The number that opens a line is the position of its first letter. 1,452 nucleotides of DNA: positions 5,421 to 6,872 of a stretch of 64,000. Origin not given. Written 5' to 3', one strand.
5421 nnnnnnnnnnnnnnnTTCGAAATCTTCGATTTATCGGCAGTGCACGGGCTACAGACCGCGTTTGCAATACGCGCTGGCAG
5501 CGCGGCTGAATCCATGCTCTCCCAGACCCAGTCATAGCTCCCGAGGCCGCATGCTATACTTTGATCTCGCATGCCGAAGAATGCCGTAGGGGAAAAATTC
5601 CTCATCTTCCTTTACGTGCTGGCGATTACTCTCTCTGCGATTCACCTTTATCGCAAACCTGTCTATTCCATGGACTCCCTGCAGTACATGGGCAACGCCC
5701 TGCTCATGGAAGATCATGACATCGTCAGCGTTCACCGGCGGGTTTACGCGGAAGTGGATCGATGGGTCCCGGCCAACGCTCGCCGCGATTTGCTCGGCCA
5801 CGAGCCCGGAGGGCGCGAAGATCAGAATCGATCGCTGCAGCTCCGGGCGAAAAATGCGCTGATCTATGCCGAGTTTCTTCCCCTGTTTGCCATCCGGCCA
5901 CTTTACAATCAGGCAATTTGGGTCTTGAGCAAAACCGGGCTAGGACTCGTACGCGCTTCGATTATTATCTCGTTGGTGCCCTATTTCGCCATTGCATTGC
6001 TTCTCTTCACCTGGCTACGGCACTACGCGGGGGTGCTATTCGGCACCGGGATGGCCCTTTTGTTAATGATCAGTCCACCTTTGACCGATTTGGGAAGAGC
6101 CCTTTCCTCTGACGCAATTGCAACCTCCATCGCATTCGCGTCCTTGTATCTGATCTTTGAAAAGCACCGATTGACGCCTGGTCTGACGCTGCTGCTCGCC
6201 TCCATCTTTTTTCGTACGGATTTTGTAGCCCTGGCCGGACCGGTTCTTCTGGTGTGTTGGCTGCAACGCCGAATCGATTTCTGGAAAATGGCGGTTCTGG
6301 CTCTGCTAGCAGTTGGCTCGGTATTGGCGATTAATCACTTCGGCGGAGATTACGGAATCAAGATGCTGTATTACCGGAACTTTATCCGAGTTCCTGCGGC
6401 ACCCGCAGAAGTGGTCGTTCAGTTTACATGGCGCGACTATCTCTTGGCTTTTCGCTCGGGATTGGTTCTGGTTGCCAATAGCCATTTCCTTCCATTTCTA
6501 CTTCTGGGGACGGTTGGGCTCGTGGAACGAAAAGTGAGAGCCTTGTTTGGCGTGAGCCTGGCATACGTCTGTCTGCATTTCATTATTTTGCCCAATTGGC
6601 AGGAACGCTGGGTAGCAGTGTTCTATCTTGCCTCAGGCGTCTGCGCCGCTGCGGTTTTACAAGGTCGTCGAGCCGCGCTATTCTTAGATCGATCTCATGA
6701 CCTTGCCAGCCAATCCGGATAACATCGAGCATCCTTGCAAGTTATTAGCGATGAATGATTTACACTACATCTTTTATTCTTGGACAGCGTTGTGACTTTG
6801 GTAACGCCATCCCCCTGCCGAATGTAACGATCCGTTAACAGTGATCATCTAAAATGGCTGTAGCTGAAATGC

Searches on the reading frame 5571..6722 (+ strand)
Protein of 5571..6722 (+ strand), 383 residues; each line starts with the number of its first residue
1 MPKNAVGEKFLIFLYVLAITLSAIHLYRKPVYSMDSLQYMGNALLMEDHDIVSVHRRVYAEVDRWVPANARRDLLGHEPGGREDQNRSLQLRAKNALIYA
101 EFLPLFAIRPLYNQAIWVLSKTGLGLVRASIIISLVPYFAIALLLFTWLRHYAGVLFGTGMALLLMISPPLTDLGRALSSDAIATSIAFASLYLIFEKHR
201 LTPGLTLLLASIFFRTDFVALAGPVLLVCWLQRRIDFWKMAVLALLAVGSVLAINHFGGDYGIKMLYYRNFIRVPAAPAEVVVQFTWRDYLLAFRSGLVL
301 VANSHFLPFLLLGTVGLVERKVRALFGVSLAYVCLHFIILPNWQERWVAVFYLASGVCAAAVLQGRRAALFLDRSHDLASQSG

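Call 61: find_encoding_contigs(protein=window:5571-6722:+, flank=10000, max_places=1)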
Protein window:5571-6722:+ (383 aa): 5 contigs read that carry it; 1 place shown.
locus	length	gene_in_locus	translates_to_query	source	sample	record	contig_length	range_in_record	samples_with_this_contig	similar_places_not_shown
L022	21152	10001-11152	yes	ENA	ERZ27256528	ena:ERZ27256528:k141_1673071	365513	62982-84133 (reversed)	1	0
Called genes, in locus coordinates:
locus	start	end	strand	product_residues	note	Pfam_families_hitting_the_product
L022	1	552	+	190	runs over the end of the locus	PF08534:Redoxin (weak), PF00255:GSHPx, PF00578:AhpC-TSA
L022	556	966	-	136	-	PF01850:PIN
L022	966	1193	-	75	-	-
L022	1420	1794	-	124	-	-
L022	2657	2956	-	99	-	PF05016:ParE_toxin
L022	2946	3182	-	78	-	PF09720:Unstab_antitox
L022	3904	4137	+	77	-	-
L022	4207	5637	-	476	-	PF03951:Gln-synt_N, PF00120:Gln-synt_C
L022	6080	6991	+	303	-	PF00126:HTH_1, PF03466:LysR_substrate, PF12849:PBP_like_2 (weak)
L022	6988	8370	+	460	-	PF08479:POTRA_2 (faint), PF07244:POTRA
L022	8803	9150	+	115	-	-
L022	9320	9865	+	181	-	PF01862:PvlArgDC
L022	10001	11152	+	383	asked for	-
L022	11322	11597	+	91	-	PF11154:DUF2934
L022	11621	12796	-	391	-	PF01916:DS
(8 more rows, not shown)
